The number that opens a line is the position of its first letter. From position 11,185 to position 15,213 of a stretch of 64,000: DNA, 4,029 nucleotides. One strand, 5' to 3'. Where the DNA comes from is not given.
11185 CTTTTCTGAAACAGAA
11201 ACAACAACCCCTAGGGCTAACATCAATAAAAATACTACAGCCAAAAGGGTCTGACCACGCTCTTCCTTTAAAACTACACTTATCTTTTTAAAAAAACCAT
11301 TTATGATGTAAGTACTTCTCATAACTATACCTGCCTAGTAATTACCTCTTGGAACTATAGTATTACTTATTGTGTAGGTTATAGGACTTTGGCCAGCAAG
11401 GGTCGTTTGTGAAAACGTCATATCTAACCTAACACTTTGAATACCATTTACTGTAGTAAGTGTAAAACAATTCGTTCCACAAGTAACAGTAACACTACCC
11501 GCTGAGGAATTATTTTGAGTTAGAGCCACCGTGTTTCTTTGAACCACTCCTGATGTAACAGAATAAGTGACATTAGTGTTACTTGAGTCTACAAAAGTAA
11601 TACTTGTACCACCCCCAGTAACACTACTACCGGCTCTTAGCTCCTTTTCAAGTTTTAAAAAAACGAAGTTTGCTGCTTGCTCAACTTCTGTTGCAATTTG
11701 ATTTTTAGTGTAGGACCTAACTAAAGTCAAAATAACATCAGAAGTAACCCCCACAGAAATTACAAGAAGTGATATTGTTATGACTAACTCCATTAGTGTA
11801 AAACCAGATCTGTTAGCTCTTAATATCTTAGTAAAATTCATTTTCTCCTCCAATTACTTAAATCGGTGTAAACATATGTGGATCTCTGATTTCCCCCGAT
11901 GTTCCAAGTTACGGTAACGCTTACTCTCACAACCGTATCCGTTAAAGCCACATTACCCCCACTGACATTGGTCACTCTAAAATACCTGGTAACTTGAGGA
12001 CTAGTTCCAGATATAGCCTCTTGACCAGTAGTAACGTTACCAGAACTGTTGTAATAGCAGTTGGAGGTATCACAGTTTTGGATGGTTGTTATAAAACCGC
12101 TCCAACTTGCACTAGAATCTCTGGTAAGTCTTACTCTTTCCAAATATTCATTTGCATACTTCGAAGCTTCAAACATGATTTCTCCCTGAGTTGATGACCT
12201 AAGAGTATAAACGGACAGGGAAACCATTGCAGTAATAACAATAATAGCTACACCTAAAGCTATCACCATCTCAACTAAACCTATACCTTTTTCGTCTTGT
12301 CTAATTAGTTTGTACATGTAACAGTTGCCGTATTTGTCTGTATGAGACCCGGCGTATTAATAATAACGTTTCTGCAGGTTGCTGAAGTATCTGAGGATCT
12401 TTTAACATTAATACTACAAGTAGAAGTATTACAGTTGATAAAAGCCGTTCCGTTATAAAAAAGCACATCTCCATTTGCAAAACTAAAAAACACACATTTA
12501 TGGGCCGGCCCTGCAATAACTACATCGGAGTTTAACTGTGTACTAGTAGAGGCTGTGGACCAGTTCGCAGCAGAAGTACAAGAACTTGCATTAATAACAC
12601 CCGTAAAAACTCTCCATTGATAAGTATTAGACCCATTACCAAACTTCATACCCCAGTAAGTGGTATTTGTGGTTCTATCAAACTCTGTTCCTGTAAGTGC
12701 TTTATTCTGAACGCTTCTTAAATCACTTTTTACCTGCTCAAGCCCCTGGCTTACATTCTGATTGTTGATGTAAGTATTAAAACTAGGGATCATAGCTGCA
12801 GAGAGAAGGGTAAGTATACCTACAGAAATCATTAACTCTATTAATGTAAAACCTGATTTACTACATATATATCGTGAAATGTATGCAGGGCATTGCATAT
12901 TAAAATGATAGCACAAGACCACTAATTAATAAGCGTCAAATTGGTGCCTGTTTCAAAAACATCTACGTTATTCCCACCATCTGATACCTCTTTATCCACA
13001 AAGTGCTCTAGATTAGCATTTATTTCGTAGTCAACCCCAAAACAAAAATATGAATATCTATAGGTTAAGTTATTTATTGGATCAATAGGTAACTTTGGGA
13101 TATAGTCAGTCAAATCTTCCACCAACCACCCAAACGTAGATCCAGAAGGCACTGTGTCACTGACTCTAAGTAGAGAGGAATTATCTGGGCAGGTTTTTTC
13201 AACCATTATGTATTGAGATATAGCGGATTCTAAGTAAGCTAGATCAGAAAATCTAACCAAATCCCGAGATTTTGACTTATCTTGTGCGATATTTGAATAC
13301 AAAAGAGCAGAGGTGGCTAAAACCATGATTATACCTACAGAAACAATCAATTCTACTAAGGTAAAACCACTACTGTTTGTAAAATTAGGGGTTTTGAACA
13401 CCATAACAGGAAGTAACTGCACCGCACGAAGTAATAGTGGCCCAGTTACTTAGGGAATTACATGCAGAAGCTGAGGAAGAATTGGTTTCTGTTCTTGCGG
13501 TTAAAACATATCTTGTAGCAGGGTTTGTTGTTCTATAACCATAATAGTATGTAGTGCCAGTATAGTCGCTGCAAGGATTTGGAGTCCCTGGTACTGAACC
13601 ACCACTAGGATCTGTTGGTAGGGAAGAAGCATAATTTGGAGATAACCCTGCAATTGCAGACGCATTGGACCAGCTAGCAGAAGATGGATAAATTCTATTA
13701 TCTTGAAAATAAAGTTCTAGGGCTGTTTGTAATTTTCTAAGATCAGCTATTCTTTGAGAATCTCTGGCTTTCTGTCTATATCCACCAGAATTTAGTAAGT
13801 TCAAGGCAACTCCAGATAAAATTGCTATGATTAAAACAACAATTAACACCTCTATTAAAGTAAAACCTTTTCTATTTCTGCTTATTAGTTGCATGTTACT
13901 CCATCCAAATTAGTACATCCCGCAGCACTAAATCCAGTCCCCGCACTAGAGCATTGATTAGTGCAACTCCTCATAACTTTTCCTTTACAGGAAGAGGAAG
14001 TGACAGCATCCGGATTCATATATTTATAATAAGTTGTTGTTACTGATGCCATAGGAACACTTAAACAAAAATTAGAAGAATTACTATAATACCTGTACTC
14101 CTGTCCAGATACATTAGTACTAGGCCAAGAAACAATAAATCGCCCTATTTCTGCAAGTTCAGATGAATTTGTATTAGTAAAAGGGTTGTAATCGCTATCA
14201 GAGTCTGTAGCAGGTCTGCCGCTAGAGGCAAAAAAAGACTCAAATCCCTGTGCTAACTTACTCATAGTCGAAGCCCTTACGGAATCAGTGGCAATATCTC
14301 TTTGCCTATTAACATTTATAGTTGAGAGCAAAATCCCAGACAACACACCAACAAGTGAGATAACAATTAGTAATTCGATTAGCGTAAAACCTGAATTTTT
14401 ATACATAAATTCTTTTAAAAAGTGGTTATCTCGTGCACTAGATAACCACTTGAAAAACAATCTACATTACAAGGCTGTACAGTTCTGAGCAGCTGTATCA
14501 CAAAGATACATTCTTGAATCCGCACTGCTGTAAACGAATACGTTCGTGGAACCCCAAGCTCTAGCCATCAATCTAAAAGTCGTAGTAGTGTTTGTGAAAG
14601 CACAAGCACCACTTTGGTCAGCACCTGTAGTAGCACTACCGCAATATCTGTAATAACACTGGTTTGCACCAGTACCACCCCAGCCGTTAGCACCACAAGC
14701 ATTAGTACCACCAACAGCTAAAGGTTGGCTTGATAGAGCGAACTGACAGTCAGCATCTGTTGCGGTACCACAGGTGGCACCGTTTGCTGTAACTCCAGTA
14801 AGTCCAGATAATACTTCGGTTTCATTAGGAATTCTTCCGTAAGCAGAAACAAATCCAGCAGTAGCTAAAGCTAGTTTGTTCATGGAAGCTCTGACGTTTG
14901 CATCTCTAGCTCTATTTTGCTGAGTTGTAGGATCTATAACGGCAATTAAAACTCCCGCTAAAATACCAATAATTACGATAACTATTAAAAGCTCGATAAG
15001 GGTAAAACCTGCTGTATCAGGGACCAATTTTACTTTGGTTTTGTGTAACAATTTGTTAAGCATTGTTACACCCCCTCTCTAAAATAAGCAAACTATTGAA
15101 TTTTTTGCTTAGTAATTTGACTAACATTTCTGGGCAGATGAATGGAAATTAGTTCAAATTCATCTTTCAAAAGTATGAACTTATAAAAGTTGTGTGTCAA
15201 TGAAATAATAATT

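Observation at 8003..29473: Complete monoderm-style T4P locus (pilB-pilT-pilC-pilD-pilins-pilMNO) with no secretin and an unusually large pilin complement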

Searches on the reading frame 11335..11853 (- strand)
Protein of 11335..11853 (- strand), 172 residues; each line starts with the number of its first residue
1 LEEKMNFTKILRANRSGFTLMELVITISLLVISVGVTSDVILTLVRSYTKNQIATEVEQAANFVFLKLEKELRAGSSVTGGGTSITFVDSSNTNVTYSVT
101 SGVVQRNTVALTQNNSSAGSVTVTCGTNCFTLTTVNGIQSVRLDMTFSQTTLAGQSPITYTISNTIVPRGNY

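Call 5: search_protein_families(library=pfam, max_evalue=0.01, proteins=[window:11335-11853:-])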
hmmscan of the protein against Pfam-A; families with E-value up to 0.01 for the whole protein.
window:11335-11853:- (172 aa): 1 family
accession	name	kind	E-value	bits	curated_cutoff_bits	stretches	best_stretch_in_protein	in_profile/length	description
PF07963.17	N_methyl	-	5.3e-05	23.1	21.2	1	12-36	1-25/27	Prokaryotic N-terminal methylation motif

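Call 58: search_protein_families(library=ncbifam, max_evalue=0.01, proteins=[window:11335-11841:-])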
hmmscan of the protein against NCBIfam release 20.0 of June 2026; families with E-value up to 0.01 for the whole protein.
window:11335-11841:- (168 aa): 3 families
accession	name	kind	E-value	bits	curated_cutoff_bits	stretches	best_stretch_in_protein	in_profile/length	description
TIGR02532.1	IV_pilin_GFxxxE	domain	0.00053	19.7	16.3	1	11-32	1-22/24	prepilin-type N-terminal cleavage/methylation domain-containing protein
NF041002.1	pilin_ComGF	equivalog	0.0027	17.9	80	1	12-94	2-85/139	competence type IV pilus minor pilin ComGF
NF007848.0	PRK10557.1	equivalog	0.0055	16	120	1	7-71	6-71/192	prepilin peptidase-dependent protein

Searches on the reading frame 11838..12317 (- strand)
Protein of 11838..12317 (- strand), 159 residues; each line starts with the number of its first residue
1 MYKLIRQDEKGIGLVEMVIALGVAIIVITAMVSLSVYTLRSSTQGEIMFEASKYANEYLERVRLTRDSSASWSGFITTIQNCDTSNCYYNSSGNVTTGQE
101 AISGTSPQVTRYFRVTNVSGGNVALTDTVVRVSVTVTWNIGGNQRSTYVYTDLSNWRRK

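Call 5: search_protein_families(library=pfam, max_evalue=0.01, proteins=[window:11838-12317:-])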
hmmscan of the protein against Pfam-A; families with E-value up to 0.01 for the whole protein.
window:11838-12317:- (159 aa): 0 families

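Call 57: search_protein_families(library=pfam, max_evalue=10, proteins=[window:11838-12317:-])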
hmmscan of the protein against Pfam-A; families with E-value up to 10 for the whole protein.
window:11838-12317:- (159 aa): 3 families
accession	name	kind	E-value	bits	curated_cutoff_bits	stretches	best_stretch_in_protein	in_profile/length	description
PF16982.10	Flp1_like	-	0.01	15.7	33.5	1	7-28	4-25/49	Putative Flagellin, Flp1-like, domain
PF07963.17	N_methyl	-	0.029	14.4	21.2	1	8-31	3-26/27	Prokaryotic N-terminal methylation motif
PF22150.1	Tt1218-like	-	0.047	14.2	27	1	35-101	3-71/76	Type IV pilin Tt1218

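Call 58: search_protein_families(library=ncbifam, max_evalue=0.01, proteins=[window:11838-12317:-])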
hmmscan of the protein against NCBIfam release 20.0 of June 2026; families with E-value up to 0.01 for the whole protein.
window:11838-12317:- (159 aa): 2 families
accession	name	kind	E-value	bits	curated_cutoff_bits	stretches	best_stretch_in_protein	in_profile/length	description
TIGR02523.1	type_IV_pilV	equivalog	0.00035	21.1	52.2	1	10-73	2-65/139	type IV pilus modification protein PilV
NF038304.1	EPS_HpsC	equivalog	0.0047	16.5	200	1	6-46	17-57/318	hormogonium polysaccharide secretion pseudopilin HpsC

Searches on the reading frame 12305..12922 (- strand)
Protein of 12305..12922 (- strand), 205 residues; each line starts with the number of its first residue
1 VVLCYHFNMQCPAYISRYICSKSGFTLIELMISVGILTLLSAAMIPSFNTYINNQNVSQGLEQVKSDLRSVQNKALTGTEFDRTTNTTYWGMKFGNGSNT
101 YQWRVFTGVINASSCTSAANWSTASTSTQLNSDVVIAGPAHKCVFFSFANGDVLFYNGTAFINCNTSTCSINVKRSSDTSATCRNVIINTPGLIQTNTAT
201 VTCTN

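Call 5: search_protein_families(library=pfam, max_evalue=0.01, proteins=[window:12305-12922:-])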
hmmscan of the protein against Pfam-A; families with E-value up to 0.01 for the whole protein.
window:12305-12922:- (205 aa): 1 family
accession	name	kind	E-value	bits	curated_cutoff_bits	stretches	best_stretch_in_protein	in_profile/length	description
PF07963.17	N_methyl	-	1.4e-06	28.1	21.2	1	22-44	4-26/27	Prokaryotic N-terminal methylation motif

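Call 58: search_protein_families(library=ncbifam, max_evalue=0.01, proteins=[window:12305-12898:-])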
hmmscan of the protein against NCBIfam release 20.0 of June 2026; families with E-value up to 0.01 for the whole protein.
window:12305-12898:- (197 aa): 11 families
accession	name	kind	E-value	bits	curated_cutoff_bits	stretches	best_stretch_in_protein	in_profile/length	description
NF007862.0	PRK10574.1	equivalog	8.5e-09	35.7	138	1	14-85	4-74/145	prepilin peptidase-dependent pilin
NF040982.1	ComGD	equivalog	9.6e-08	32.5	70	1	15-70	2-57/139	competence type IV pilus minor pilin ComGD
NF007800.0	PRK10506.1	equivalog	9.9e-07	28.7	158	1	12-113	6-97/163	prepilin peptidase-dependent protein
NF041775.1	typeIV_PilA_Myxo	equivalog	4.3e-06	26.9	400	1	7-110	3-103/214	type IV pilin protein PilA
NF041013.1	T4P_ComGE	equivalog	7.9e-06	25.9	49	1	15-63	4-52/83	competence type IV pilus minor pilin ComGE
TIGR01708.2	typeII_sec_gspH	equivalog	2.7e-05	24.2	80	1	15-68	2-55/169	type II secretion system minor pseudopilin GspH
TIGR02532.1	IV_pilin_GFxxxE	domain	4.6e-05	23.1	16.3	1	15-36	2-23/24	prepilin-type N-terminal cleavage/methylation domain-containing protein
TIGR01710.1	typeII_sec_gspG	equivalog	0.00021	21.3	88.85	1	15-69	1-50/134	type II secretion system major pseudopilin GspG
TIGR01711.1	gspJ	equivalog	0.0059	16.4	64.85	1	16-60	2-46/192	type II secretion system minor pseudopilin GspJ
NF041002.1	pilin_ComGF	equivalog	0.0068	16.6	80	0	15-64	2-51/139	competence type IV pilus minor pilin ComGF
TIGR02596.1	TIGR02596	subfamily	0.008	16.3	70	0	17-69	1-53/196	Verru_Chthon cassette protein D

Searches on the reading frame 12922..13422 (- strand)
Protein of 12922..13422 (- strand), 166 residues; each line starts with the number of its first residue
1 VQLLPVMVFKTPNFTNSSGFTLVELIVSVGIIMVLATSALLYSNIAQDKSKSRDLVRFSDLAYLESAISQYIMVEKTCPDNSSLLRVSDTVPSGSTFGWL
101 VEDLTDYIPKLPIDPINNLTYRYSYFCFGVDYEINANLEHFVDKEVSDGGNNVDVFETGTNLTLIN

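Call 5: search_protein_families(library=pfam, max_evalue=0.01, proteins=[window:12922-13422:-])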
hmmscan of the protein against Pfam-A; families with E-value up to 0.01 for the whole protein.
window:12922-13422:- (166 aa): 1 family
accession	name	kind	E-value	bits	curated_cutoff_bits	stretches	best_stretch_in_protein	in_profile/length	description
PF07963.17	N_methyl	-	2.9e-06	27.1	21.2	1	16-40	3-27/27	Prokaryotic N-terminal methylation motif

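Call 58: search_protein_families(library=ncbifam, max_evalue=0.01, proteins=[window:12922-13404:-])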
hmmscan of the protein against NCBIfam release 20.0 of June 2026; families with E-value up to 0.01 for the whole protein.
window:12922-13404:- (160 aa): 3 families
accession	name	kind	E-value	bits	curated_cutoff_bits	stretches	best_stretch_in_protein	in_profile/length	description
TIGR01710.1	typeII_sec_gspG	equivalog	5.1e-08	33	88.85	1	12-118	1-102/134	type II secretion system major pseudopilin GspG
NF041013.1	T4P_ComGE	equivalog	0.0044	17.1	49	1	11-35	3-27/83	competence type IV pilus minor pilin ComGE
NF007862.0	PRK10574.1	equivalog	0.0084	16.2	138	0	10-33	3-26/145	prepilin peptidase-dependent pilin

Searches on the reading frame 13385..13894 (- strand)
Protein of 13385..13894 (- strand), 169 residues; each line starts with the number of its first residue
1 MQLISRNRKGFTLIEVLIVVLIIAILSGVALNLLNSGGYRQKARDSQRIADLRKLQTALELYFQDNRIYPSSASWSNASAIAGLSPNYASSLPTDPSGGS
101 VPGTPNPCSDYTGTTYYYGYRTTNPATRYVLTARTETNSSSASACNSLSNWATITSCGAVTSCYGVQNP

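Call 5: search_protein_families(library=pfam, max_evalue=0.01, proteins=[window:13385-13894:-])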
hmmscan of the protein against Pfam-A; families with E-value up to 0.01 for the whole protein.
window:13385-13894:- (169 aa): 2 families
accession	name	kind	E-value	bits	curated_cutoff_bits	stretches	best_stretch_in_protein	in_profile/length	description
PF07963.17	N_methyl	-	1.5e-09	37.5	21.2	1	6-31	2-27/27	Prokaryotic N-terminal methylation motif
PF16732.10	ComP_DUS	-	0.0018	19.6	27.3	0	40-92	7-60/87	Type IV minor pilin ComP, DNA uptake sequence receptor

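Call 58: search_protein_families(library=ncbifam, max_evalue=0.01, proteins=[window:13385-13894:-])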
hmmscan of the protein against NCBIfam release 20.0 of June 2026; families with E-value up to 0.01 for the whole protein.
window:13385-13894:- (169 aa): 14 families
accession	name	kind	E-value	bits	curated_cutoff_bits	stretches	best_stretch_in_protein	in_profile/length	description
TIGR01710.1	typeII_sec_gspG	equivalog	1.9e-09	37.7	88.85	1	9-73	1-63/134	type II secretion system major pseudopilin GspG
TIGR02532.1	IV_pilin_GFxxxE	domain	4e-08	32.8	16.3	1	8-31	1-24/24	prepilin-type N-terminal cleavage/methylation domain-containing protein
NF041775.1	typeIV_PilA_Myxo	equivalog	4.3e-07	30.1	400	1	6-73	9-73/214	type IV pilin protein PilA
TIGR01708.2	typeII_sec_gspH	equivalog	4.8e-07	29.9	80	1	9-60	2-48/169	type II secretion system minor pseudopilin GspH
NF041013.1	T4P_ComGE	equivalog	6e-07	29.5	49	1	7-73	2-67/83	competence type IV pilus minor pilin ComGE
NF007862.0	PRK10574.1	equivalog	9e-07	29.1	138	1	7-63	3-57/145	prepilin peptidase-dependent pilin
NF007800.0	PRK10506.1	equivalog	9.9e-06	25.5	158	1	5-55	5-53/163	prepilin peptidase-dependent protein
NF040999.1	pilin_ComGC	equivalog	5.3e-05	23.3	75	1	9-26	2-19/84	competence type IV pilus major pilin ComGC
TIGR01711.1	gspJ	equivalog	0.00022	21.1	64.85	1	9-62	1-53/192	type II secretion system minor pseudopilin GspJ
TIGR02523.1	type_IV_pilV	equivalog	0.00042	20.8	52.2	1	9-43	2-37/139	type IV pilus modification protein PilV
NF040982.1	ComGD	equivalog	0.0011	19.3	70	1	9-37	2-29/139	competence type IV pilus minor pilin ComGD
TIGR01707.1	gspI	equivalog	0.0028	18.1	44.35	1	10-83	1-72/101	type II secretion system minor pseudopilin GspI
TIGR02596.1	TIGR02596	subfamily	0.0081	16.3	70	0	11-50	1-41/196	Verru_Chthon cassette protein D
NF041002.1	pilin_ComGF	equivalog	0.0088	16.3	80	0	9-36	2-29/139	competence type IV pilus minor pilin ComGF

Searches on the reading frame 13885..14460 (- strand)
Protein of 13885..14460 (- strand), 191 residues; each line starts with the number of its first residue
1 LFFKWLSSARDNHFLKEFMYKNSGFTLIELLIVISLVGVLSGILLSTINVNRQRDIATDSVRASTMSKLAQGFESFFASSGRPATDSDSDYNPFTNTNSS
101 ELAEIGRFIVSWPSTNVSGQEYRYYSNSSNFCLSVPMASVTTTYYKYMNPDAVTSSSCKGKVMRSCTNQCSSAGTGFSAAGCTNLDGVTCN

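Call 5: search_protein_families(library=pfam, max_evalue=0.01, proteins=[window:13885-14460:-])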
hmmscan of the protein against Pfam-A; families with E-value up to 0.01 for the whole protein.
window:13885-14460:- (191 aa): 1 family
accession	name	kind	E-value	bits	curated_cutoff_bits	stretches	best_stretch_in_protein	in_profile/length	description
PF07963.17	N_methyl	-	8.6e-08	31.9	21.2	1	19-45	1-27/27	Prokaryotic N-terminal methylation motif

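Call 58: search_protein_families(library=ncbifam, max_evalue=0.01, proteins=[window:13885-14406:-])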
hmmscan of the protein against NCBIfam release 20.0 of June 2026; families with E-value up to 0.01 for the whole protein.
window:13885-14406:- (173 aa): 10 families
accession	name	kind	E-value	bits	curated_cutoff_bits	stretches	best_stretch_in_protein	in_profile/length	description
TIGR02532.1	IV_pilin_GFxxxE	domain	4.7e-07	29.4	16.3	1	5-27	2-24/24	prepilin-type N-terminal cleavage/methylation domain-containing protein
TIGR01708.2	typeII_sec_gspH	equivalog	2.2e-06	27.8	80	1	5-39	2-37/169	type II secretion system minor pseudopilin GspH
NF007862.0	PRK10574.1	equivalog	4.4e-05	23.6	138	1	1-45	1-45/145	prepilin peptidase-dependent pilin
NF040999.1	pilin_ComGC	equivalog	0.00011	22.3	75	1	5-48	2-43/84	competence type IV pilus major pilin ComGC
NF041013.1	T4P_ComGE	equivalog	0.00019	21.5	49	1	3-36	2-35/83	competence type IV pilus minor pilin ComGE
NF041775.1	typeIV_PilA_Myxo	equivalog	0.00029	20.9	400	1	3-61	9-65/214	type IV pilin protein PilA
TIGR01710.1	typeII_sec_gspG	equivalog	0.0003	20.8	88.85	1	5-57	1-51/134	type II secretion system major pseudopilin GspG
NF007800.0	PRK10506.1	equivalog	0.0016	18.3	158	1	2-36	6-40/163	prepilin peptidase-dependent protein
NF040982.1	ComGD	equivalog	0.0039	17.6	70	1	5-32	2-28/139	competence type IV pilus minor pilin ComGD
TIGR02596.1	TIGR02596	subfamily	0.0072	16.4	70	0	7-34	1-26/196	Verru_Chthon cassette protein D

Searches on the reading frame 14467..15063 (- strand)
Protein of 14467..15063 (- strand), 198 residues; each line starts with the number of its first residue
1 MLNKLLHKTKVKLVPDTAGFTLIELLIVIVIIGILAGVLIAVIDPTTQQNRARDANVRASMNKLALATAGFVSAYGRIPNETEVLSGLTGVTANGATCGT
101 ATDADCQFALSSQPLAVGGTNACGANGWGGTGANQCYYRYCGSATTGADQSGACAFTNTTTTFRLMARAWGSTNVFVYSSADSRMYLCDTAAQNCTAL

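Call 5: search_protein_families(library=pfam, max_evalue=0.01, proteins=[window:14467-15063:-])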
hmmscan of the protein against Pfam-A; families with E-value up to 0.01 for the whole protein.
window:14467-15063:- (198 aa): 1 family
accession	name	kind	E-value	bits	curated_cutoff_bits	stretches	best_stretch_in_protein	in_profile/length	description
PF07963.17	N_methyl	-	3.1e-07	30.1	21.2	1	18-39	5-26/27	Prokaryotic N-terminal methylation motif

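Call 58: search_protein_families(library=ncbifam, max_evalue=0.01, proteins=[window:14467-15063:-])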
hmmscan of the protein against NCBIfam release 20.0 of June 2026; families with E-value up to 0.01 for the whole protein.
window:14467-15063:- (198 aa): 11 families
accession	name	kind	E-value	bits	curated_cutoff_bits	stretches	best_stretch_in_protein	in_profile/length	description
TIGR01710.1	typeII_sec_gspG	equivalog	4.1e-09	36.6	88.85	1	19-88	2-69/134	type II secretion system major pseudopilin GspG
TIGR01708.2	typeII_sec_gspH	equivalog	1.5e-08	34.8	80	1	18-58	2-42/169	type II secretion system minor pseudopilin GspH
NF041775.1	typeIV_PilA_Myxo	equivalog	1.4e-07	31.8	400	1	13-77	6-68/214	type IV pilin protein PilA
TIGR02532.1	IV_pilin_GFxxxE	domain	1e-06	28.3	16.3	1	18-39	2-23/24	prepilin-type N-terminal cleavage/methylation domain-containing protein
NF040999.1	pilin_ComGC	equivalog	2.4e-05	24.5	75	1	18-56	2-38/84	competence type IV pilus major pilin ComGC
NF007862.0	PRK10574.1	equivalog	0.00043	20.4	138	1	18-41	5-28/145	prepilin peptidase-dependent pilin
TIGR02596.1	TIGR02596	subfamily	0.00086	19.4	70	1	20-53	1-34/196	Verru_Chthon cassette protein D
NF041013.1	T4P_ComGE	equivalog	0.0013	18.8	49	1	19-54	5-40/83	competence type IV pilus minor pilin ComGE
NF007800.0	PRK10506.1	equivalog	0.0041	17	158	0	17-38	8-29/163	prepilin peptidase-dependent protein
NF040982.1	ComGD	equivalog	0.0059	17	70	1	18-50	2-33/139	competence type IV pilus minor pilin ComGD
TIGR02599.1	TIGR02599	subfamily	0.0087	15.3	256.5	0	19-55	1-37/361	Verru_Chthon cassette protein C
